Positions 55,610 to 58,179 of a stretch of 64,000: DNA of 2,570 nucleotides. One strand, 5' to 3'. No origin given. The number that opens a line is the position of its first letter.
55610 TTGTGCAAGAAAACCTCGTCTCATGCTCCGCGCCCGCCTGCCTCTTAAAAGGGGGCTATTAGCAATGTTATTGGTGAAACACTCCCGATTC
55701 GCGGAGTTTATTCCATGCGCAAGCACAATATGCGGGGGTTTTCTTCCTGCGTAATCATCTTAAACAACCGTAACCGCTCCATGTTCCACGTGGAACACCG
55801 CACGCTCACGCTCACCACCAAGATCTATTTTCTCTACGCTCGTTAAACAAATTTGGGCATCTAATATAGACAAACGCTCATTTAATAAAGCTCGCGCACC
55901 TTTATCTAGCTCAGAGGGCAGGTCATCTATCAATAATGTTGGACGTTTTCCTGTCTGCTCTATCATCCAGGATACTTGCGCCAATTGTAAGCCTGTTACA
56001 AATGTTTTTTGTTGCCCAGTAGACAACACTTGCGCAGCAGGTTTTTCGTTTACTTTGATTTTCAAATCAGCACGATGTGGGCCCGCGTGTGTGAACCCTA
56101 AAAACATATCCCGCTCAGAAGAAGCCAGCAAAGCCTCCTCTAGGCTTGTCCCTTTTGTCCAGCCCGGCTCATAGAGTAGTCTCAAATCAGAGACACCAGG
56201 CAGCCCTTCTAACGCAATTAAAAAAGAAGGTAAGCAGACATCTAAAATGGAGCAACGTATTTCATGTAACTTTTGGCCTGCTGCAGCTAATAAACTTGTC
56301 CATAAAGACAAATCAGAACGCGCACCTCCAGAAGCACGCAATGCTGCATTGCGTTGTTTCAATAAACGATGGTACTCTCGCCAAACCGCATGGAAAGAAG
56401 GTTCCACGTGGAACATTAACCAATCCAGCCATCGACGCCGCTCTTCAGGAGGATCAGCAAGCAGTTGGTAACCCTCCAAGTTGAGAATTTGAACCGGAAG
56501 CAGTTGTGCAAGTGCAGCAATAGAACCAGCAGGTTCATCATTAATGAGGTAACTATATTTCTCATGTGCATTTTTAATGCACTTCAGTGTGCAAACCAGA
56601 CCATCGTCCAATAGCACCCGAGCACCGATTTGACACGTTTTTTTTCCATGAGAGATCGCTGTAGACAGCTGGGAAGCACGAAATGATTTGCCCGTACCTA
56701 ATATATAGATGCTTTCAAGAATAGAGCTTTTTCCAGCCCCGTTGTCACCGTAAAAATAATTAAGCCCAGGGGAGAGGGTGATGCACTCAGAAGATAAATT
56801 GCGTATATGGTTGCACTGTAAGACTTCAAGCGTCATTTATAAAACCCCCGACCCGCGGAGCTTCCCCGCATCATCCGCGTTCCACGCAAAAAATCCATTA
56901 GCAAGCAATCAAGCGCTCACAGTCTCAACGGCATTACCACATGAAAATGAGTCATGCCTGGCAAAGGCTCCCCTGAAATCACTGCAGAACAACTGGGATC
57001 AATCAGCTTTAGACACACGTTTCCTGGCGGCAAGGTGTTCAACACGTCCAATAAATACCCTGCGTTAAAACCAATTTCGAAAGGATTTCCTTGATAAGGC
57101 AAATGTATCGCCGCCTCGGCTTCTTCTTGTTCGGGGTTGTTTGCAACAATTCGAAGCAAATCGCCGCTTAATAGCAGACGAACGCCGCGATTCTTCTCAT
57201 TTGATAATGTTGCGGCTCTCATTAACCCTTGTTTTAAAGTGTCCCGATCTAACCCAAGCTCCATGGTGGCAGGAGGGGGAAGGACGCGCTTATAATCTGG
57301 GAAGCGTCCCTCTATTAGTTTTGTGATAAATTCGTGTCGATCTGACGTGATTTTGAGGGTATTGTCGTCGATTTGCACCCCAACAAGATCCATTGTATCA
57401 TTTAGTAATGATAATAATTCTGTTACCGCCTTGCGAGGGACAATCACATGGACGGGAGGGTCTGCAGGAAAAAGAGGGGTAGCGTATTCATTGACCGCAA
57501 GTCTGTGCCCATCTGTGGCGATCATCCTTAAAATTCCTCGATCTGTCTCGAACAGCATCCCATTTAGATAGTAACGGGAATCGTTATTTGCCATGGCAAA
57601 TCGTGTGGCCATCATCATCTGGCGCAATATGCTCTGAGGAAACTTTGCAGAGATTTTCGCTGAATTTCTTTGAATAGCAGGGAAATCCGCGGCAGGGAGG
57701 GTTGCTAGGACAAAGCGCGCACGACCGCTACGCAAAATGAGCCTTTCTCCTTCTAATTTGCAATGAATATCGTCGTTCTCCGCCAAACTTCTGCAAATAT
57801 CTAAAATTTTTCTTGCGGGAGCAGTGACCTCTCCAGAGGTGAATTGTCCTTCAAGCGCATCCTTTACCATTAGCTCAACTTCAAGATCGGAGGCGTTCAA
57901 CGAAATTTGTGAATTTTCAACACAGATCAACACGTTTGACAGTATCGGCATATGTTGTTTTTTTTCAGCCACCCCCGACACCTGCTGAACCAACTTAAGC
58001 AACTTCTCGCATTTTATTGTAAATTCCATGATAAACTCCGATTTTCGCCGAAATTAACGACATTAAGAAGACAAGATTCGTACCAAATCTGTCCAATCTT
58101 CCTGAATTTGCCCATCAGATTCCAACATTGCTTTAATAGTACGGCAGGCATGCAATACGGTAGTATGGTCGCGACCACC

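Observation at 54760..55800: gyrB-recF spacer built from degenerate ~250-bp repeat units plus a DUF559 gene remnant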

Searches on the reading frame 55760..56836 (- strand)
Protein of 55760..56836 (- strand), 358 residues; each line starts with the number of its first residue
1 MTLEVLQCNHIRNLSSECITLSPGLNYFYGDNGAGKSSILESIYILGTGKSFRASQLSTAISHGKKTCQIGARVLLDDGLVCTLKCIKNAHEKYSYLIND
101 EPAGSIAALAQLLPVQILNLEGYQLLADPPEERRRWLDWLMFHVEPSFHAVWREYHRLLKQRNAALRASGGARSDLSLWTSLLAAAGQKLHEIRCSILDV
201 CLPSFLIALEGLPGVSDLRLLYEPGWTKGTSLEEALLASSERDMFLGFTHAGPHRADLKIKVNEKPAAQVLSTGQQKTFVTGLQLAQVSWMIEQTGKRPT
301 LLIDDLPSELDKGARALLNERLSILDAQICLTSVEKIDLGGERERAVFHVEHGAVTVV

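Call 9: find_encoding_contigs(protein=window:55760-56836:-, flank=10000, max_places=6)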
Protein window:55760-56836:- (358 aa): no gene with exactly this product is on record in the collection.

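Call 13: find_related_loci(query=window:55760-56836:-, collection=genome_contigs, flank=10000)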
Query window:55760-56836:- (358 aa) in genome_contigs; peptide patterns used: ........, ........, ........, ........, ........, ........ (x = any residue, [..] = any of these).
408 stretches matched a pattern; 205 encode a relative of the query (tblastn E <= 1e-3); the best 80 are kept; 80 distinct loci.
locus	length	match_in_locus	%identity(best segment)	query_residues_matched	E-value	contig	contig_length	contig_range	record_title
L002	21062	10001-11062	39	1-355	1e-74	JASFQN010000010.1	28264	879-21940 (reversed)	MAG: Gammaproteobacteria bacterium isolate D0819S20remetaG_Bin_48 D0819S20remetaG_FD_scaffold_183_c1, whole genome shotg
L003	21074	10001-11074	40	3-355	5e-71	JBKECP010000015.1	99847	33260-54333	MAG: Parahaliea sp. isolate VLC_043 k251_1794504, whole genome shotgun sequence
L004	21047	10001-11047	39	1-355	9e-71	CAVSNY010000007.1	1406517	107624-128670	MAG: uncultured Gammaproteobacteria bacterium isolate MFD03066.bin.1.24 genome assembly, contig: contig_26750, whole gen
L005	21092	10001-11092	36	1-358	6e-71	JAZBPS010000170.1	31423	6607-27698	MAG: Halieaceae bacterium isolate bin.179 k117_3900326, whole genome shotgun sequence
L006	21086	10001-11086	35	1-355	3e-70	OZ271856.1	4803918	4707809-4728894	MAG: Halieaceae bacterium isolate eafbf298-d657-4fa2-a983-9054ca6ef23f genome assembly, chromosome: 1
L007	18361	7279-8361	38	1-355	5e-70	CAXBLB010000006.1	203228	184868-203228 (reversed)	MAG TPA_asm: uncultured Halieaceae bacterium isolate ERR2762116_binner12_Refined_124 genome assembly, contig: ERZ3422114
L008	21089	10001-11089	37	1-357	1e-69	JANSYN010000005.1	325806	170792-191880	MAG: Gammaproteobacteria bacterium isolate bin.52 k141_450918_length_325806_cov_29.0557, whole genome shotgun sequence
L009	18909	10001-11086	39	1-355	1e-69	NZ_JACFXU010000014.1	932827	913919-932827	Sediminihaliea albiluteola strain F7430 contig_14, whole genome shotgun sequence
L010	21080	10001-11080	38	1-358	6e-70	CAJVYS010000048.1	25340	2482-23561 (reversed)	MAG TPA_asm: uncultured Gammaproteobacteria bacterium isolate DRR093004_bin.26_MetaBAT_v2.12.1_MAG genome assembly, cont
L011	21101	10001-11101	37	1-355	1e-69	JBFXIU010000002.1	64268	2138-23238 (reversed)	MAG: Porticoccaceae bacterium isolate CA_2019_TPIn_35 NODE_1523_length_64268_cov_4.817730_TPIn, whole genome shotgun seq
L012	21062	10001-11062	36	1-355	2e-69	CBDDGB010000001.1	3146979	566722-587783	MAG: Halioglobus sp. isolate 8a618683-22f6-44b9-bb45-54b76d143a26 genome assembly, contig: contig_1, whole genome shotgu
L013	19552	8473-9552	36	1-358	7e-69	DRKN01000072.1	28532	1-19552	MAG TPA_asm: Gammaproteobacteria bacterium isolate HyVt-441 HyVt-441_k145_259097, whole genome shotgun sequence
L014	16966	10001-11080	37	1-358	2e-68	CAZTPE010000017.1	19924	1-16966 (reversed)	MAG TPA_asm: uncultured Ectothiorhodospiraceae bacterium isolate SRP128015_co1_67 genome assembly, contig: NODE_3671_len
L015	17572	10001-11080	36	1-356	7e-68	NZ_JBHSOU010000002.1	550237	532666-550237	Pseudomonas sp. GCM10022186 strain CGMCC 1.18516 velvet_auto_105_2, whole genome shotgun sequence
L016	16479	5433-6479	38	1-355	5e-68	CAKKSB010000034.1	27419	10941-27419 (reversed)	Gammaproteobacteria bacterium isolate Hainich-H32-bin066-1 genome assembly, contig: H32-bin066_1_Hain_PNK108_H32_02um_82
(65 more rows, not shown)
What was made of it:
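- The loci of call 13 were retrieved with peptide patterns that include the FHVE motifs.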

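Call 16: find_homologous_proteins(query=window:55760-56836:-, max_evalue=1e-30)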
Query window:55760-56836:- (358 aa): 1856 proteins with E <= 1e-30 among 8000 candidates; the best 120 are listed.
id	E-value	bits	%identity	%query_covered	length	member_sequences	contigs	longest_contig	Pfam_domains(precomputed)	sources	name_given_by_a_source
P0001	2.7e-237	804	100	100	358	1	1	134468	PF13175.13,PF13476.13,PF02463.26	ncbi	-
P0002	2.5e-170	584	72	100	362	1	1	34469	PF13476.13,PF02463.26,PF13304.13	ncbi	ncbi:MAG: DNA replication/repair protein RecF [Gammaproteobacteria bacterium]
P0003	1.1e-169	582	72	100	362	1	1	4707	PF13476.13,PF02463.26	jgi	jgi:DNA replication and repair protein RecF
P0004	1.3e-166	572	71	100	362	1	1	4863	PF13476.13,PF02463.26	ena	-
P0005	9.9e-160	549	71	99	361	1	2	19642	PF13175.13,PF13476.13,PF02463.26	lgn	-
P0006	2.9e-148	511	66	99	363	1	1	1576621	PF13175.13,PF13476.13,PF02463.26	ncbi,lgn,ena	-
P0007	6.1e-147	507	65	99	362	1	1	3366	PF13476.13,PF02463.26,PF13304.13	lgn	-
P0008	1.6e-97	345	47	100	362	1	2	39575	PF13175.13,PF13476.13,PF02463.26,PF13304.13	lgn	-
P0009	1.9e-96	341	49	100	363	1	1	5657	PF13175.13,PF13476.13,PF02463.26,PF13304.13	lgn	-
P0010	1.1e-92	329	45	100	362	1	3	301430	PF13175.13,PF13476.13,PF02463.26,PF13304.13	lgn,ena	-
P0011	8.2e-92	326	47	100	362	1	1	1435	PF13175.13,PF13476.13,PF02463.26,PF13304.13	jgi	-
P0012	2.1e-91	324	46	100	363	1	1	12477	PF13175.13,PF13476.13,PF02463.26,PF13304.13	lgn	-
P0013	2.4e-91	324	47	100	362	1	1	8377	PF13175.13,PF13476.13,PF02463.26,PF13304.13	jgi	jgi:DNA replication and repair protein RecF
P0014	2.3e-90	321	48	99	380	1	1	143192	PF13175.13,PF13476.13,PF02463.26,PF13304.13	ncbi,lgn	-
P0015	2.5e-90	321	46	100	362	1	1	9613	PF13175.13,PF13476.13,PF02463.26,PF13166.13,PF13304.13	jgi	jgi:DNA replication and repair protein RecF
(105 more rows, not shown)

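Call 17: find_encoding_contigs(protein=P0002, flank=10000, max_places=2)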
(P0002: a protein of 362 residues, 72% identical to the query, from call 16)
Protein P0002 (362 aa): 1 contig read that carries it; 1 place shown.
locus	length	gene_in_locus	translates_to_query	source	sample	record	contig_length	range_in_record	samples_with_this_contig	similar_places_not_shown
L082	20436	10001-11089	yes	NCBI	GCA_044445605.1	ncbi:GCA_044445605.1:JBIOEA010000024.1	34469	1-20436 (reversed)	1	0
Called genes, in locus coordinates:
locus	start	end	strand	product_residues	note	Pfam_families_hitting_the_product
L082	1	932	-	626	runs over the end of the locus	PF00890:FAD_binding_2 (faint), PF01134:GIDA, PF07992:Pyr_redox_2 (faint), PF12831:FAD_oxidored, PF21680:GIDA_C_1st, PF13932:SAM_GIDA_C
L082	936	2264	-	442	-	PF10396:TrmE_N, PF00350:Dynamin_N (faint), PF12631:MnmE_helical, PF01926:MMR_HSR1, PF02421:FeoB_N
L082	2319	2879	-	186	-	-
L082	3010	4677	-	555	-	PF14849:YidC_periplas, PF02096:60KD_IMP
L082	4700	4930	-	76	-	PF01809:YidD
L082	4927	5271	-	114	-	PF00825:Ribonuclease_P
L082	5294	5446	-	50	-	PF00468:Ribosomal_L34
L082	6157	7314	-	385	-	PF05525:Branch_AA_trans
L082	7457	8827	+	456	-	PF11638:DnaA_N, PF00308:Bac_DnaA, PF01695:IstB_IS21 (weak), PF00004:AAA (weak), PF22688:Hda_lid (weak), PF08299:Bac_DnaA_C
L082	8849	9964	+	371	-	PF00712:DNA_pol3_beta, PF02767:DNA_pol3_beta_2, PF02768:DNA_pol3_beta_3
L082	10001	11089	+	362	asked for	PF02463:SMC_N, PF13476:AAA_23 (weak), PF13304:AAA_21 (faint)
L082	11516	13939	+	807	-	PF02518:HATPase_c, PF00204:DNA_gyraseB, PF01751:Toprim, PF21249:GyrB_hook, PF18053:GyrB_insert, PF00986:DNA_gyraseB_C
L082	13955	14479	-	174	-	PF01292:Ni_hydr_CYTB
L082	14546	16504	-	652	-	-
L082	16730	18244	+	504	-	-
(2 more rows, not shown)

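Call 18: find_encoding_contigs(protein=P0006, flank=10000, max_places=2)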
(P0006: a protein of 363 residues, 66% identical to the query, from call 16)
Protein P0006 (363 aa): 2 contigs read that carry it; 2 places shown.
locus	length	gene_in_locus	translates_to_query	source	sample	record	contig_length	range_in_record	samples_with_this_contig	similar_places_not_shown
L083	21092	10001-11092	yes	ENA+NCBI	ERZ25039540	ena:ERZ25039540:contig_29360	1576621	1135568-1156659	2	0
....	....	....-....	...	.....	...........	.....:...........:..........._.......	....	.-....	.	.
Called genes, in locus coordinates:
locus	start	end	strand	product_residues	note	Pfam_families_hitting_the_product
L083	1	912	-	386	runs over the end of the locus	PF10396:TrmE_N, PF00350:Dynamin_N (faint), PF12631:MnmE_helical, PF01926:MMR_HSR1, PF02421:FeoB_N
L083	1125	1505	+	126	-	PF02537:CRCB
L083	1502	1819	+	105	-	PF02641:DUF190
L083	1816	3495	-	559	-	PF14849:YidC_periplas, PF02096:60KD_IMP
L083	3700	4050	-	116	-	PF00825:Ribonuclease_P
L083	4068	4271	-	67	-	PF00468:Ribosomal_L34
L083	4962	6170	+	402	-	PF13173:AAA_14, PF13635:DUF4143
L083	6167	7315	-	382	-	PF05525:Branch_AA_trans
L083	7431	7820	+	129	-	PF11638:DnaA_N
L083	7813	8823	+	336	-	PF00308:Bac_DnaA, PF01695:IstB_IS21 (weak), PF00004:AAA (weak), PF22688:Hda_lid (weak), PF08299:Bac_DnaA_C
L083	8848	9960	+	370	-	PF00712:DNA_pol3_beta, PF02767:DNA_pol3_beta_2, PF02768:DNA_pol3_beta_3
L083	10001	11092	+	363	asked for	PF02463:SMC_N, PF13175:AAA_15, PF13476:AAA_23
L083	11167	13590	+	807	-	PF02518:HATPase_c, PF00204:DNA_gyraseB, PF01751:Toprim, PF21249:GyrB_hook, PF18053:GyrB_insert, PF00986:DNA_gyraseB_C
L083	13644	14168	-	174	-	PF01292:Ni_hydr_CYTB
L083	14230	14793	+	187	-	PF01035:DNA_binding_1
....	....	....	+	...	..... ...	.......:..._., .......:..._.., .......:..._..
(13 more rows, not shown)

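Call 19: find_encoding_contigs(protein=P0005, flank=10000, max_places=2)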
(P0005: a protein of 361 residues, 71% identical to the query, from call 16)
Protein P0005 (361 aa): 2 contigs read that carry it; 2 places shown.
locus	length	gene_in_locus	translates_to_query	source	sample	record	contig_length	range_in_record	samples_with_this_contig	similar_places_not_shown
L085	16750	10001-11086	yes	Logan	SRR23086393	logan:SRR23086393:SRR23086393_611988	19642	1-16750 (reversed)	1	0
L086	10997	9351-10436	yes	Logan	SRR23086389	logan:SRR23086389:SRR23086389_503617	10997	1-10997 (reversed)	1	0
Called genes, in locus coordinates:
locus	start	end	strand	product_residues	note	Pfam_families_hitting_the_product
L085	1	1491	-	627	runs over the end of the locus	PF00890:FAD_binding_2 (faint), PF01134:GIDA, PF12831:FAD_oxidored, PF21680:GIDA_C_1st, PF13932:SAM_GIDA_C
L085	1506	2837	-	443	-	PF10396:TrmE_N, PF00350:Dynamin_N (faint), PF12631:MnmE_helical, PF01926:MMR_HSR1, PF02421:FeoB_N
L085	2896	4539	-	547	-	PF14849:YidC_periplas, PF02096:60KD_IMP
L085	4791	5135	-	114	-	PF00825:Ribonuclease_P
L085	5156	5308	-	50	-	PF00468:Ribosomal_L34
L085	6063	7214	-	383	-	PF05525:Branch_AA_trans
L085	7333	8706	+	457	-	PF11638:DnaA_N, PF00308:Bac_DnaA, PF00004:AAA (weak), PF22688:Hda_lid (weak), PF08299:Bac_DnaA_C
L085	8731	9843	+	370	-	PF00712:DNA_pol3_beta, PF02767:DNA_pol3_beta_2, PF02768:DNA_pol3_beta_3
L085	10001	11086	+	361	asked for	PF02463:SMC_N, PF13175:AAA_15 (weak), PF13476:AAA_23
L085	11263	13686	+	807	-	PF02518:HATPase_c, PF00204:DNA_gyraseB, PF01751:Toprim, PF21249:GyrB_hook, PF18053:GyrB_insert, PF00986:DNA_gyraseB_C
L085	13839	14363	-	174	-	PF01292:Ni_hydr_CYTB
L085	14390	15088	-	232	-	PF04199:Cyclase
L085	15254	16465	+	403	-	-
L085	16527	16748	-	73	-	?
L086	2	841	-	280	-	?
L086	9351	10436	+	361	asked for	PF02463:SMC_N, PF13175:AAA_15 (weak), PF13476:AAA_23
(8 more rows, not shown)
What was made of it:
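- On Chromosomal ParABS centromere (parS cluster): By synteny with relatives (calls 17-19) parAB would lie beyond the window's right end.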

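Call 32: find_encoding_contigs(protein=P0003, flank=10000, max_places=2)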
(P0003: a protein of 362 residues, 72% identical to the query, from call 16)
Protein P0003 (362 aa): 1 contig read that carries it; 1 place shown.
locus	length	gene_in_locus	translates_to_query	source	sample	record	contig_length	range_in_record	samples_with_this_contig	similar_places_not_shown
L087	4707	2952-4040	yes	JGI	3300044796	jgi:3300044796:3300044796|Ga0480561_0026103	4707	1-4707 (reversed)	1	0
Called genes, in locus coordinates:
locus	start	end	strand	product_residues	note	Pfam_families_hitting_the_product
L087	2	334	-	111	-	?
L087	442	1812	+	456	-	PF11638:DnaA_N, PF00308:Bac_DnaA, PF01695:IstB_IS21 (weak), PF00004:AAA (weak), PF22688:Hda_lid (weak), PF08299:Bac_DnaA_C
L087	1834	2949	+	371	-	PF00712:DNA_pol3_beta, PF02767:DNA_pol3_beta_2, PF02768:DNA_pol3_beta_3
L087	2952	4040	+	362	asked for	PF02463:SMC_N, PF13476:AAA_23 (weak)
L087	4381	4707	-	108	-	?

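Call 33: find_encoding_contigs(protein=P0004, flank=10000, max_places=2)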
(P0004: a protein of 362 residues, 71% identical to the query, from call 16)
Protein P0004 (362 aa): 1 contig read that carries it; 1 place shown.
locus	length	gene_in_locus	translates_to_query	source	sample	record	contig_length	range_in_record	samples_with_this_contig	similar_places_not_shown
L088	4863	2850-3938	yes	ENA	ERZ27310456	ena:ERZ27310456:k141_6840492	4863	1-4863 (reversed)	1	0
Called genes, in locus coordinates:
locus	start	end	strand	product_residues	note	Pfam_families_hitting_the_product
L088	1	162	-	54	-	?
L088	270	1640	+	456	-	PF11638:DnaA_N, PF00308:Bac_DnaA, PF01695:IstB_IS21 (weak), PF00004:AAA (weak), PF22688:Hda_lid (faint), PF08299:Bac_DnaA_C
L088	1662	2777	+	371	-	PF00712:DNA_pol3_beta, PF02767:DNA_pol3_beta_2, PF02768:DNA_pol3_beta_3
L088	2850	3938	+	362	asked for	PF02463:SMC_N, PF13476:AAA_23 (weak)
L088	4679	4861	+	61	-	?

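Call 40: list_cluster_members(proteins=[P0001, P0002, P0006, P0014, P0010])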
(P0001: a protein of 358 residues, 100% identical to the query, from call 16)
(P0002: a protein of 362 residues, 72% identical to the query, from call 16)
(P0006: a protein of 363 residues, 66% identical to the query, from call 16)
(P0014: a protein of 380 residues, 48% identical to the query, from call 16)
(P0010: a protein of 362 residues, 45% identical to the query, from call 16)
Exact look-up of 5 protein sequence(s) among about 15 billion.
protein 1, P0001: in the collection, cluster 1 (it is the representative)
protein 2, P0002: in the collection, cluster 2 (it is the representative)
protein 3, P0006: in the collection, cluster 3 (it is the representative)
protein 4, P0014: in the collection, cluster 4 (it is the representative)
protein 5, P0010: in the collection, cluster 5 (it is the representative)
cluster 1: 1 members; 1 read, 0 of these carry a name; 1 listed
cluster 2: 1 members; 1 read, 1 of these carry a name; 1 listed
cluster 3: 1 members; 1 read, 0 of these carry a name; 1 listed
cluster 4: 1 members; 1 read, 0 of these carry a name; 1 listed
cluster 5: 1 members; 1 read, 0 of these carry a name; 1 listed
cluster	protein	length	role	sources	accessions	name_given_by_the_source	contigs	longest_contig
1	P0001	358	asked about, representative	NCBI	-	-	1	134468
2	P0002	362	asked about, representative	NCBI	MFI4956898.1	MAG: DNA replication/repair protein RecF [Gammaproteobacteria bacterium]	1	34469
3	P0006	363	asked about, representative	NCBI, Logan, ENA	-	-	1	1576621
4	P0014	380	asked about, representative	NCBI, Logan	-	-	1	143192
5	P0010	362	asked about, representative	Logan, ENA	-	-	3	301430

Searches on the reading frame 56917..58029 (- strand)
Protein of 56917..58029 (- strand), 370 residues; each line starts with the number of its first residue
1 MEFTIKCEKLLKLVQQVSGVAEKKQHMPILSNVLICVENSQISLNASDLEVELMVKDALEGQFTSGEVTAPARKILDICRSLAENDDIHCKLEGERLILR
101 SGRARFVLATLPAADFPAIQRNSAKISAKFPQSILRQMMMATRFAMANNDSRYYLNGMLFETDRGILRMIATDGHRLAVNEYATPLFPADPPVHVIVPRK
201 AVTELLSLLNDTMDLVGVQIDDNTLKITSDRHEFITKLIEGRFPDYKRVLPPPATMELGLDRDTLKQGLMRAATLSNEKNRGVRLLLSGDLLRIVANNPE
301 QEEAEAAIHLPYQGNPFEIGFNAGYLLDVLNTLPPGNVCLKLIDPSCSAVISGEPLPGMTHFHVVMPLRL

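Call 10: find_encoding_contigs(protein=window:56917-58029:-, flank=10000, max_places=6)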
Protein window:56917-58029:- (370 aa): 1 contig read that carries it; 1 place shown.
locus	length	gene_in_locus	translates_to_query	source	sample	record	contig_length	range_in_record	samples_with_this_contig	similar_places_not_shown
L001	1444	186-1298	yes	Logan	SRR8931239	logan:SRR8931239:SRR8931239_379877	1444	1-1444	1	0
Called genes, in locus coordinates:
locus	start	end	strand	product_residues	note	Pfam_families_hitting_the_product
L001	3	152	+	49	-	?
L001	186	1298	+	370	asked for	PF00712:DNA_pol3_beta, PF02767:DNA_pol3_beta_2, PF02768:DNA_pol3_beta_3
